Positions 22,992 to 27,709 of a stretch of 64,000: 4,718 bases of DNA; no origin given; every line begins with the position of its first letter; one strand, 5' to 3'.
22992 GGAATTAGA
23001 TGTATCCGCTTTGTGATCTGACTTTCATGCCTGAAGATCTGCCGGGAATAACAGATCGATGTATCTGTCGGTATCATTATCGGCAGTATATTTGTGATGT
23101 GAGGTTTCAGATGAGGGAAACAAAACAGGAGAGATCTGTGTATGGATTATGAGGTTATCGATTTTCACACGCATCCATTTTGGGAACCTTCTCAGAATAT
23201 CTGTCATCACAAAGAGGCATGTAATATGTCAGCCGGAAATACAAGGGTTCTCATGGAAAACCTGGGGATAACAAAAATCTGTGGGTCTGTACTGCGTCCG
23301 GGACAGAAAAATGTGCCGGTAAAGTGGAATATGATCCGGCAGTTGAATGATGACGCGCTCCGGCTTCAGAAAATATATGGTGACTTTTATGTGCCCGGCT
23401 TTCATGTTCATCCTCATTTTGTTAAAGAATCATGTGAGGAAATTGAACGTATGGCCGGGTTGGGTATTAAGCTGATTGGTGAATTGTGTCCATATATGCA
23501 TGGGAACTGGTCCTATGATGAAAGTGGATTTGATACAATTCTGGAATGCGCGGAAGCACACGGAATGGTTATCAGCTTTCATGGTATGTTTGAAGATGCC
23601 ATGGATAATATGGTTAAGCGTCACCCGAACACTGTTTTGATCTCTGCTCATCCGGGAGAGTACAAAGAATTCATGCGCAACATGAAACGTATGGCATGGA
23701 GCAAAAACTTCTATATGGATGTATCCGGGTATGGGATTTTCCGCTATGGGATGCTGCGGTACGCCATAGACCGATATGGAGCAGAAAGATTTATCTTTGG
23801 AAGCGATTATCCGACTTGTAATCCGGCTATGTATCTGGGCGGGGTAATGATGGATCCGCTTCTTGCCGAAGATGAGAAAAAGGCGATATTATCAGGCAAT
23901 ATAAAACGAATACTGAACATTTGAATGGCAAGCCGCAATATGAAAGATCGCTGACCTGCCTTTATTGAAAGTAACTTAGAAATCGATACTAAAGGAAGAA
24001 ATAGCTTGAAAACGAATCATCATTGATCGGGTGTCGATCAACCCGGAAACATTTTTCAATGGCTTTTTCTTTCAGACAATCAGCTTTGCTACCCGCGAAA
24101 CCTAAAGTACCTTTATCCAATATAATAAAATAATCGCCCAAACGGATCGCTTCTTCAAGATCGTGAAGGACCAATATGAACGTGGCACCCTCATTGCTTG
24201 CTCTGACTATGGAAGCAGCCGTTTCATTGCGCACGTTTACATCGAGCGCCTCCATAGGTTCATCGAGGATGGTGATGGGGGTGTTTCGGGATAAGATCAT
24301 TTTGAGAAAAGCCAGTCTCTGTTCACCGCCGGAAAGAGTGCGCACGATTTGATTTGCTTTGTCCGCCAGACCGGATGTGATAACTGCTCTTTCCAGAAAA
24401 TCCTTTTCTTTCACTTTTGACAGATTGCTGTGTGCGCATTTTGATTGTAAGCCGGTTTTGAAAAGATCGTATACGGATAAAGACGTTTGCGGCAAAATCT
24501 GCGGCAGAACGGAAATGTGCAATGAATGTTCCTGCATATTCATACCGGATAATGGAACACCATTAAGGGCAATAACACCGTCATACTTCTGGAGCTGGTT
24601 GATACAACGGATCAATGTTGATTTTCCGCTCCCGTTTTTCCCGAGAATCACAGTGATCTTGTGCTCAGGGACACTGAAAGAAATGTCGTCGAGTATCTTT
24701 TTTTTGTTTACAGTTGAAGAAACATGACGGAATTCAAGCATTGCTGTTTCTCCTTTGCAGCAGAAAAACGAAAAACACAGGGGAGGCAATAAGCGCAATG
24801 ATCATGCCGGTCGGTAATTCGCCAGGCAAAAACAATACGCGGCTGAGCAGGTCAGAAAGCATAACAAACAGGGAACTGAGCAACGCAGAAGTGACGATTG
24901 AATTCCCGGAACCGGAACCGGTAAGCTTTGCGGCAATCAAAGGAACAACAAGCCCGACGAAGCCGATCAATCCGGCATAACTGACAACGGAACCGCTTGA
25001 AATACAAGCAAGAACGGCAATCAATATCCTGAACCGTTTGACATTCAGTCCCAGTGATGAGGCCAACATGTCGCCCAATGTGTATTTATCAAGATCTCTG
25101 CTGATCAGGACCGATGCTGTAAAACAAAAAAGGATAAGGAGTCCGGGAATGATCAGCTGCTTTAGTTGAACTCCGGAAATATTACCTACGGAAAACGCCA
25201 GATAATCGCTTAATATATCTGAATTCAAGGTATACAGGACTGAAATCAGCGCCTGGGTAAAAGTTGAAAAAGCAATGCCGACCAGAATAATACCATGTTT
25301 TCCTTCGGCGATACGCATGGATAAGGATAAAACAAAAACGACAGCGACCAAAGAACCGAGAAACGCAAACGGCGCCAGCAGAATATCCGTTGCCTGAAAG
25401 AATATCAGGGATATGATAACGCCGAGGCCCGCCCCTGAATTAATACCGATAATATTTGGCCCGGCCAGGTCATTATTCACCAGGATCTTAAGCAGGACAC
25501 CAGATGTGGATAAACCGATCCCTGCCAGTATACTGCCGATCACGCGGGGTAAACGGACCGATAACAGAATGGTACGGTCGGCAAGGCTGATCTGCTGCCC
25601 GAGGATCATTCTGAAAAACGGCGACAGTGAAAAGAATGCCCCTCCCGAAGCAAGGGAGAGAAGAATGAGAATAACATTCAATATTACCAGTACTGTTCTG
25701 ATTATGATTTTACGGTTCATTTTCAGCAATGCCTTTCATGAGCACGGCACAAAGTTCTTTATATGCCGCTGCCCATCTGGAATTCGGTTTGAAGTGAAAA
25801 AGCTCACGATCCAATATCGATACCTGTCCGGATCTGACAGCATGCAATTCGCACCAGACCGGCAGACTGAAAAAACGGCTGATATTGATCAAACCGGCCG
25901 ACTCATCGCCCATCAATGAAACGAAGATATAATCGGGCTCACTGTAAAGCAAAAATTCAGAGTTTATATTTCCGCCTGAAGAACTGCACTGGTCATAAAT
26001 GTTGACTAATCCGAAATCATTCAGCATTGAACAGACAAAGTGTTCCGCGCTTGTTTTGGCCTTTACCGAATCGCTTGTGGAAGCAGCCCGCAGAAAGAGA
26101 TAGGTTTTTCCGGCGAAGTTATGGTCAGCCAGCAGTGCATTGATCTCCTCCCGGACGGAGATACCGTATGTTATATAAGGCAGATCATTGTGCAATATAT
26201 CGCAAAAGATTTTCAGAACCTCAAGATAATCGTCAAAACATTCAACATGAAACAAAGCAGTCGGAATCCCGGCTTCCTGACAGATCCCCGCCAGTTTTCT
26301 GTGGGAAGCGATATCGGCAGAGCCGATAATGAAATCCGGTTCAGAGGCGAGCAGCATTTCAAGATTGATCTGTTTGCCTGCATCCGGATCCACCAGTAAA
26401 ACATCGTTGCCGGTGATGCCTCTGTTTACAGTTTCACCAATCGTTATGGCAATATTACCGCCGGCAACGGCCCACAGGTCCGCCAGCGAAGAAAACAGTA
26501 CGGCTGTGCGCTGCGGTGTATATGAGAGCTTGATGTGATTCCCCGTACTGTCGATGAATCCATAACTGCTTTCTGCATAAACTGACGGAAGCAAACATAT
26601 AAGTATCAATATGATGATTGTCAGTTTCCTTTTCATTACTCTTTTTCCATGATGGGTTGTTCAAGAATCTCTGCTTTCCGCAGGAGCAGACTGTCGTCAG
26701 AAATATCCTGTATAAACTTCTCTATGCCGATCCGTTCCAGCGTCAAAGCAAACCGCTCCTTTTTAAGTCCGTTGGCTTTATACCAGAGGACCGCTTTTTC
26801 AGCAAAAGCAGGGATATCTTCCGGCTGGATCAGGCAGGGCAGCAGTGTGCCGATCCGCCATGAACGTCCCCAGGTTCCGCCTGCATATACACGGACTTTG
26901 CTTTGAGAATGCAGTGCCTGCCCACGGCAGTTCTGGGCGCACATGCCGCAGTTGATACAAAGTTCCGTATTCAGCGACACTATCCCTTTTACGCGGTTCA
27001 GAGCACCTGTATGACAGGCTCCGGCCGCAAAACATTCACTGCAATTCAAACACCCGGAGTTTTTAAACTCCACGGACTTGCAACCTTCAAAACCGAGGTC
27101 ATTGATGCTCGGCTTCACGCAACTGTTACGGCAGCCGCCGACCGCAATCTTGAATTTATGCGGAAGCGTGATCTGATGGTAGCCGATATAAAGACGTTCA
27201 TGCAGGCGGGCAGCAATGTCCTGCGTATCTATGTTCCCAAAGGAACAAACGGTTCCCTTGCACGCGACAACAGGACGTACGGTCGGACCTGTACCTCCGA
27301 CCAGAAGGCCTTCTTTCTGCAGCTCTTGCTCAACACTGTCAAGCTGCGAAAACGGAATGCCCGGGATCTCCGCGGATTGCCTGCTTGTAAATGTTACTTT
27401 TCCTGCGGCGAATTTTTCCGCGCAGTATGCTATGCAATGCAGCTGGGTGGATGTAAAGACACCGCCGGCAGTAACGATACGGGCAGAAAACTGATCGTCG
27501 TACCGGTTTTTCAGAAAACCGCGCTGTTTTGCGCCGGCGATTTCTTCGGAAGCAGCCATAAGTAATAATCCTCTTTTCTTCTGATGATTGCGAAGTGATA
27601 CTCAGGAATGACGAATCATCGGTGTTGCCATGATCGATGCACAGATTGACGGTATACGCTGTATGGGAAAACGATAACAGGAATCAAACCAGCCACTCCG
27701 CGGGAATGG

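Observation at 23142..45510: Candidate undescribed anaerobic pathway: a sugar-utilisation locus with cobalamin/Fe-S/sirohaem redox enzymes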

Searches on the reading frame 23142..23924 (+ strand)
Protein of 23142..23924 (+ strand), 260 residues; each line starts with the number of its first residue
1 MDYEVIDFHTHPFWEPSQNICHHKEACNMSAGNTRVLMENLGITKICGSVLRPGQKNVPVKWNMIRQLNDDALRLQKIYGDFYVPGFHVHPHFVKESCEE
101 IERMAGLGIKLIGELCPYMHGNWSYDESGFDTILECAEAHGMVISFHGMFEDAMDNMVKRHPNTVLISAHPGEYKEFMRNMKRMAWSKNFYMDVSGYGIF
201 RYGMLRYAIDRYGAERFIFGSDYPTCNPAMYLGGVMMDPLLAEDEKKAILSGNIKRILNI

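Call 3: search_protein_families(library=pfam, proteins=[window:23142-23924:+])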
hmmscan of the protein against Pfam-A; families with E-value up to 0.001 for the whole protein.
window:23142-23924:+ (260 aa): 2 families
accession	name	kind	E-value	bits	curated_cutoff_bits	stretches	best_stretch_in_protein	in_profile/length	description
PF04909.20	Amidohydro_2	-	6.7e-25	88.9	26.4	1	6-259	1-288/289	Amidohydrolase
PF01026.27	TatD_DNase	-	1.9e-06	27.9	27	1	67-233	39-214/253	TatD related DNase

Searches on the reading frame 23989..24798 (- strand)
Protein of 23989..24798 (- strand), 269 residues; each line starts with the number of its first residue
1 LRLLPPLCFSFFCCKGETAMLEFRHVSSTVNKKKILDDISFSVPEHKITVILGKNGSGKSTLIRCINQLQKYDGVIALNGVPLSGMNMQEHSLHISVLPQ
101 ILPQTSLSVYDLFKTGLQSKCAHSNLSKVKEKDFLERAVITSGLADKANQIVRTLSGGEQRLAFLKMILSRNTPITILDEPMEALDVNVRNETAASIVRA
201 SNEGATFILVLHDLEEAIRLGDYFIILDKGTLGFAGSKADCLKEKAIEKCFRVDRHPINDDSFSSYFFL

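Call 3: search_protein_families(library=pfam, proteins=[window:23989-24798:-])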
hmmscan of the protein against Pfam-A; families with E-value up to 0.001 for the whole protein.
window:23989-24798:- (269 aa): 6 families
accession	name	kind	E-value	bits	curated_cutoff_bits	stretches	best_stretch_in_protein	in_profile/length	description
PF00005.33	ABC_tran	-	5e-23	82.6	25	1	36-182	1-136/137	ABC transporter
PF02463.25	SMC_N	-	2.1e-10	40.9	40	1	136-212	128-197/220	RecF/RecN/SMC N terminal domain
PF13304.12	AAA_21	-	6.1e-10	40.1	27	1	48-72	1-25/304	AAA domain, putative AbiEii toxin, Type IV TA system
PF13476.12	AAA_23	-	4.8e-07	31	27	1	39-67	15-40/201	AAA domain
PF13555.12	AAA_29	-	0.00012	22.1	27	1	40-65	16-41/61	P-loop containing region of AAA domain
PF13175.12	AAA_15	-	0.00039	20.6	32.1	1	46-116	23-55/374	AAA ATPase domain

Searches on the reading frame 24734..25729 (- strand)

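Call 3: search_protein_families(library=pfam, proteins=[window:24734-25729:-])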
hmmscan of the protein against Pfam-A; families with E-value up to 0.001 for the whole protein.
window:24734-25729:- (331 aa): 2 families
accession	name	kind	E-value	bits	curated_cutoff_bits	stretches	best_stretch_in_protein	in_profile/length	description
PF01032.23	FecCD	-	3.1e-70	237.1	26.5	1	19-324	3-310/311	FecCD transport family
PF00950.22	ABC-3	-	3.8e-07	30.3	20.1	1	103-324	45-256/258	ABC 3 transport family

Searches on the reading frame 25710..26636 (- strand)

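Call 3: search_protein_families(library=pfam, proteins=[window:25710-26636:-])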
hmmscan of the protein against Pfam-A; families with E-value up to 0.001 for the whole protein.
window:25710-26636:- (308 aa): 1 family
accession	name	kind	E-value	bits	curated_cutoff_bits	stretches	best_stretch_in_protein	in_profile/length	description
PF01497.23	Peripla_BP_2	-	1.7e-14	54.3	27.5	1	45-277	2-233/235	Periplasmic binding protein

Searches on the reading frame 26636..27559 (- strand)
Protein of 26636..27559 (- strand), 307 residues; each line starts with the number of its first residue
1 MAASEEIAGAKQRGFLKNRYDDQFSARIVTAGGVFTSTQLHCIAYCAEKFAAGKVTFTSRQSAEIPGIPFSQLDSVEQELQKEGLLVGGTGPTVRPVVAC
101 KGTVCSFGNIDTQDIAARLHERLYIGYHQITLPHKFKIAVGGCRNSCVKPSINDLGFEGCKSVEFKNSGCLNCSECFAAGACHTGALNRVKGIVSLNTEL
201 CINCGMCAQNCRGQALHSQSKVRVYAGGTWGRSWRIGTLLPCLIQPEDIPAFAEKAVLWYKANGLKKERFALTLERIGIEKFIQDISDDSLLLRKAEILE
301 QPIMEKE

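Call 3: search_protein_families(library=pfam, proteins=[window:26636-27559:-])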
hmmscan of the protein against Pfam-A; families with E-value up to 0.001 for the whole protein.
window:26636-27559:- (307 aa): 3 families
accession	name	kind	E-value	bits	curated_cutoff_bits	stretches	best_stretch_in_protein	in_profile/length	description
PF01077.27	NIR_SIR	-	2.7e-28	98.9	27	1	91-287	2-151/158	Nitrite and sulphite reductase 4Fe-4S domain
PF03460.22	NIR_SIR_ferr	-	8.4e-13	48.3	24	1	22-82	7-68/69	Nitrite/Sulfite reductase ferredoxin-like half domain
PF00037.32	Fer4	-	0.00023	21.3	21.1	1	196-215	3-22/24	4Fe-4S binding domain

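Call 6: search_protein_families(library=ncbifam, proteins=[window:26636-27559:-], max_evalue=0.1)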
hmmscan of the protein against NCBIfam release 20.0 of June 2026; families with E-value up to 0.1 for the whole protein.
window:26636-27559:- (307 aa): 45 families (the best 25 are shown)
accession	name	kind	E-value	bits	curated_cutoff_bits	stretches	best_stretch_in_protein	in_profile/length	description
TIGR02912.1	sulfite_red_C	equivalog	1.2e-27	96.8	324.1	1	22-225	19-226/314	sulfite reductase subunit C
TIGR02066.1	dsrB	equivalog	3.4e-26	92.1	341.5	1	36-286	42-311/341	dissimilatory-type sulfite reductase subunit beta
TIGR02374.1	nitri_red_nirB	equivalog_domain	7.6e-20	70.9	578.35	2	30-157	566-690/794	nitrite reductase large subunit NirB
TIGR02064.1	dsrA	equivalog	1.2e-17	63.9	392.85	1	25-287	83-367/402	dissimilatory-type sulfite reductase subunit alpha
NF007126.0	PRK09567.1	equivalog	6.8e-17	60.8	523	1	14-170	365-518/595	NirA family protein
NF007125.0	PRK09566.1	equivalog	1.6e-16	59.9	594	1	28-163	326-458/513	ferredoxin--nitrite reductase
TIGR02435.1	CobG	equivalog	2.5e-11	43.2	234.8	1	24-157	255-381/388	precorrin-3B synthase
NF010029.0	PRK13504.1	equivalog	2e-07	29.7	457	1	22-123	78-180/575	NADPH-dependent assimilatory sulfite reductase hemoprotein subunit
TIGR03287.1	methan_mark_16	hypoth_equivalog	1e-06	27.5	363.95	1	164-218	298-349/391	methanogenesis marker 16 metalloprotein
NF011565.0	PRK14989.1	subfamily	1.4e-06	26.7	883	1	15-157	555-695/847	nitrite reductase large subunit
TIGR02041.1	CysI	equivalog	7.4e-06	24.7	756.55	1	23-123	61-162/541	assimilatory sulfite reductase (NADPH) hemoprotein subunit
TIGR04041.1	activase_YjjW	hypoth_equivalog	1.9e-05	24.3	250.2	1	169-217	42-88/276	YjjW family glycine radical enzyme activase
NF040864.1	HgcB_ferredoxin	equivalog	3.1e-05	23.7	99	1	160-222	6-67/93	mercury methylation ferredoxin HgcB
NF058577.1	FdxA_fam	equivalog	7.1e-05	22.9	65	1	167-214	6-51/52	4Fe-4S ferredoxin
TIGR02951.1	DMSO_dmsB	equivalog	0.00027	21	214.1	1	169-220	63-116/161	DMSO/selenate family reductase complex B subunit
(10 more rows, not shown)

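Call 65: find_homologous_proteins(query=window:26636-27559:-)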
Query window:26636-27559:- (307 aa): 419 proteins with E <= 0.001 among 2023 candidates; the best 120 are listed. Only proteins of 168 to 538 residues were searched: fused or split forms outside these lengths cannot appear, so this answer is no evidence that the protein stands alone or is whole; lengths 'longer' or 'shorter' looks for them.
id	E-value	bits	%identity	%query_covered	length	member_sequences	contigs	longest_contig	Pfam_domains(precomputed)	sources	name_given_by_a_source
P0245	7.5e-207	703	100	100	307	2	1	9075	PF01077.28,PF03460.23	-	-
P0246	1.5e-156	538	74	100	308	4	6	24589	PF01077.28,PF03460.23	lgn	-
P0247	5.7e-97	343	53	98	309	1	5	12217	PF14697.12,PF01077.28,PF12837.13,PF13247.12,PF00037.33,PF03460.23,PF12838.13,PF13237.12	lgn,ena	-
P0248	1.3e-94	335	51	98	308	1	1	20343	PF14697.12,PF01077.28,PF12797.13,PF12837.13,PF00037.33,PF03460.23,PF12838.13,PF25160.2,PF13237.12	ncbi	-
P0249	7.2e-94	332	50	99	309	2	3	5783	PF14697.12,PF01077.28,PF12837.13,PF00037.33,PF03460.23,PF25160.2,PF13237.12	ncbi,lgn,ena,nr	ncbi:MAG: 4Fe-4S binding protein [Clostridia bacterium]|nr:4Fe-4S binding protein [Clostridia bacter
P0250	1.0e-89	319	48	97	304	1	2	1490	PF01077.28,PF12837.13,PF00037.33,PF03460.23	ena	-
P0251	1.1e-89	319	48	97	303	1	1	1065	PF14697.12,PF01077.28,PF12837.13,PF00037.33,PF03460.23,PF12838.13,PF25160.2,PF13237.12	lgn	-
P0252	1.4e-89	318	49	97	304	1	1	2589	PF01077.28,PF03460.23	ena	-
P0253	1.7e-89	318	48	99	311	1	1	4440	PF14697.12,PF01077.28,PF12837.13,PF00037.33,PF03460.23,PF12838.13,PF25160.2,PF13237.12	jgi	-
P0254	1.1e-88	315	48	98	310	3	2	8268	PF14697.12,PF01077.28,PF12837.13,PF00037.33,PF03460.23,PF12838.13,PF13237.12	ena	-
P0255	1.3e-88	315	49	98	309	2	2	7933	PF14697.12,PF01077.28,PF12837.13,PF00037.33,PF03460.23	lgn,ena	-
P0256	1.6e-88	315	47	99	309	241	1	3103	PF14697.12,PF01077.28,PF12837.13,PF00037.33,PF03460.23,PF25160.2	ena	-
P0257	5.8e-88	313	48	98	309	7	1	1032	PF01077.28,PF12837.13,PF00037.33,PF03460.23,PF13237.12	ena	-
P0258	8.3e-88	312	47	100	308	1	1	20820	PF14697.12,PF01077.28,PF12837.13,PF00037.33,PF03460.23,PF12838.13,PF25160.2,PF13237.12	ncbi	-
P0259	3.8e-87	310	48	100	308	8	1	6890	PF14697.12,PF01077.28,PF12837.13,PF00037.33,PF03460.23,PF12838.13,PF13237.12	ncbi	-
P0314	5.4e-78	280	44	97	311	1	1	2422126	PF01077.28,PF12797.13,PF12837.13,PF00037.33,PF03460.23,PF12838.13,PF13237.12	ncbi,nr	nr:4Fe-4S binding protein [Maliibacterium massiliense]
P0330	7.2e-77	277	40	97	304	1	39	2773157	PF01077.28,PF12797.13,PF12837.13,PF00037.33,PF03460.23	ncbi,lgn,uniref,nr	ncbi:4Fe-4S binding protein [Clostridium botulinum]|uniref:(4Fe-4S)-binding protein n=1 Tax=Clostrid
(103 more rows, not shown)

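Call 66: find_encoding_contigs(protein=P0246, flank=10000, max_places=2)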
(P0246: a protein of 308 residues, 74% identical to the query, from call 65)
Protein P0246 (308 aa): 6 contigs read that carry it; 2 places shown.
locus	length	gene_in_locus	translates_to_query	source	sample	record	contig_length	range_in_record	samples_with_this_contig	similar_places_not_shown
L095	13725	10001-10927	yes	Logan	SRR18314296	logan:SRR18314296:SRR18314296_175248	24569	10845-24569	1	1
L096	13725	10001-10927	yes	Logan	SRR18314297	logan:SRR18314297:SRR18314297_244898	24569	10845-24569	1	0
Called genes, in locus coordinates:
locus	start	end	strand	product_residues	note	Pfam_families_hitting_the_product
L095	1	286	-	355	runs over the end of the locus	-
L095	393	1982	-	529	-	-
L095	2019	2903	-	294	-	PF00528:BPD_transp_1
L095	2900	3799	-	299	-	PF00528:BPD_transp_1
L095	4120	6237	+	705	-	PF12833:HTH_18, PF00165:HTH_AraC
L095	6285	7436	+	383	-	PF00657:Lipase_GDSL, PF13472:Lipase_GDSL_2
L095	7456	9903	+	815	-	PF01915:Glyco_hydro_3_C, PF14310:Fn3-like, PF00933:Glyco_hydro_3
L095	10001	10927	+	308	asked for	PF03460:NIR_SIR_ferr, PF01077:NIR_SIR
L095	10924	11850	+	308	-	PF01497:Peripla_BP_2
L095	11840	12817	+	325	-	PF01032:FecCD, PF00950:ABC-3 (faint)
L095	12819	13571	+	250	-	PF02463:SMC_N (faint), PF13476:AAA_23 (weak), PF00005:ABC_tran, PF13304:AAA_21 (faint)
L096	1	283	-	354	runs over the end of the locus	-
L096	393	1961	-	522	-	-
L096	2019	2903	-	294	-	PF00528:BPD_transp_1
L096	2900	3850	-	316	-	PF00528:BPD_transp_1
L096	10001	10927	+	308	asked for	PF03460:NIR_SIR_ferr, PF01077:NIR_SIR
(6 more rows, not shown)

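Call 67: find_encoding_contigs(protein=P0330, flank=6000, max_places=1)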
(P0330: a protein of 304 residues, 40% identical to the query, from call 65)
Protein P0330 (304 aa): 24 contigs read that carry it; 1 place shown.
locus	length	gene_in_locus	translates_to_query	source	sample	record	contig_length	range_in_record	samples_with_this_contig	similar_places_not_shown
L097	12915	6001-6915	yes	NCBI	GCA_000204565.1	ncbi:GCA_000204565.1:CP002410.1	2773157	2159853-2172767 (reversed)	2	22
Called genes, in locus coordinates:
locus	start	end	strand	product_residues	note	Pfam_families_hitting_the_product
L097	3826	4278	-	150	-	PF12638:Staygreen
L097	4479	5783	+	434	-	PF03600:CitMHS, PF13726:Na_H_antiport_2, PF03553:Na_H_antiporter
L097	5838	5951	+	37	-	-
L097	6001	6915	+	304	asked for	PF03460:NIR_SIR_ferr, PF01077:NIR_SIR, PF00037:Fer4 (faint), PF12797:Fer4_2 (faint), PF12837:Fer4_6 (weak)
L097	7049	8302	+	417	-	PF05201:GlutR_N, PF01488:Shikimate_DH, PF00745:GlutR_dimer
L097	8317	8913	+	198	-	PF13241:NAD_binding_7, PF14824:Sirohm_synth_M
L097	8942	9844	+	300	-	PF01379:Porphobil_deam, PF03900:Porphobil_deamC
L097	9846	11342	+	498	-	PF00590:TP_methylase, PF02602:HEM4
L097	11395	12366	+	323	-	PF00490:ALAD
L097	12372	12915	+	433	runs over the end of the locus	PF00202:Aminotran_3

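Call 68: find_encoding_contigs(protein=P0314, flank=6000, max_places=1)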
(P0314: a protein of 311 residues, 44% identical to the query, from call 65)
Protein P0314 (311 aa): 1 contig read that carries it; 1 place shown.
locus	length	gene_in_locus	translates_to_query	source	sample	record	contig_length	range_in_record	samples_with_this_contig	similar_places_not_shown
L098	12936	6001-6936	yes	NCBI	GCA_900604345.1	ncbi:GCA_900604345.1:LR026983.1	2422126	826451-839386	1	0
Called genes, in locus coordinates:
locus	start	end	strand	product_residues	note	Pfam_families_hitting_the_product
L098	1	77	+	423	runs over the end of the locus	PF02687:FtsX (weak)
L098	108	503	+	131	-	PF13630:SdpI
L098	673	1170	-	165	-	PF00578:AhpC-TSA, PF08534:Redoxin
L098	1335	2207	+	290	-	PF02588:YitT_membrane, PF10035:DUF2179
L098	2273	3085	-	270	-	PF00376:MerR, PF13411:MerR_1, PF06445:GyrI-like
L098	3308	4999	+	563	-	PF01266:DAO (faint), PF07992:Pyr_redox_2, PF13450:NAD_binding_8 (faint), PF13738:Pyr_redox_3, PF00070:Pyr_redox, PF02852:Pyr_redox_dim, PF00581:Rhodanese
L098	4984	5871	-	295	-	PF00126:HTH_1, PF03466:LysR_substrate, PF12849:PBP_like_2, PF12727:PBP_like (weak)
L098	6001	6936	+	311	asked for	PF03460:NIR_SIR_ferr, PF01077:NIR_SIR, PF12797:Fer4_2 (faint), PF13237:Fer4_10 (faint), PF12838:Fer4_7 (weak), PF00037:Fer4 (weak), PF12837:Fer4_6 (weak)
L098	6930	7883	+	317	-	PF01497:Peripla_BP_2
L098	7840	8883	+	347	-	PF01032:FecCD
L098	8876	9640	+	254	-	PF02463:SMC_N (faint), PF13175:AAA_15 (weak), PF13476:AAA_23 (weak), PF00005:ABC_tran, PF13304:AAA_21 (weak)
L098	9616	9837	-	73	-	-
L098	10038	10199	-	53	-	PF12669:FeoB_associated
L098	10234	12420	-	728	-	PF00009:GTP_EFTU (faint), PF01926:MMR_HSR1, PF02421:FeoB_N, PF17910:FeoB_Cyto, PF07670:Gate, PF07664:FeoB_C, PF07670:Gate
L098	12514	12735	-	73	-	PF04023:FeoA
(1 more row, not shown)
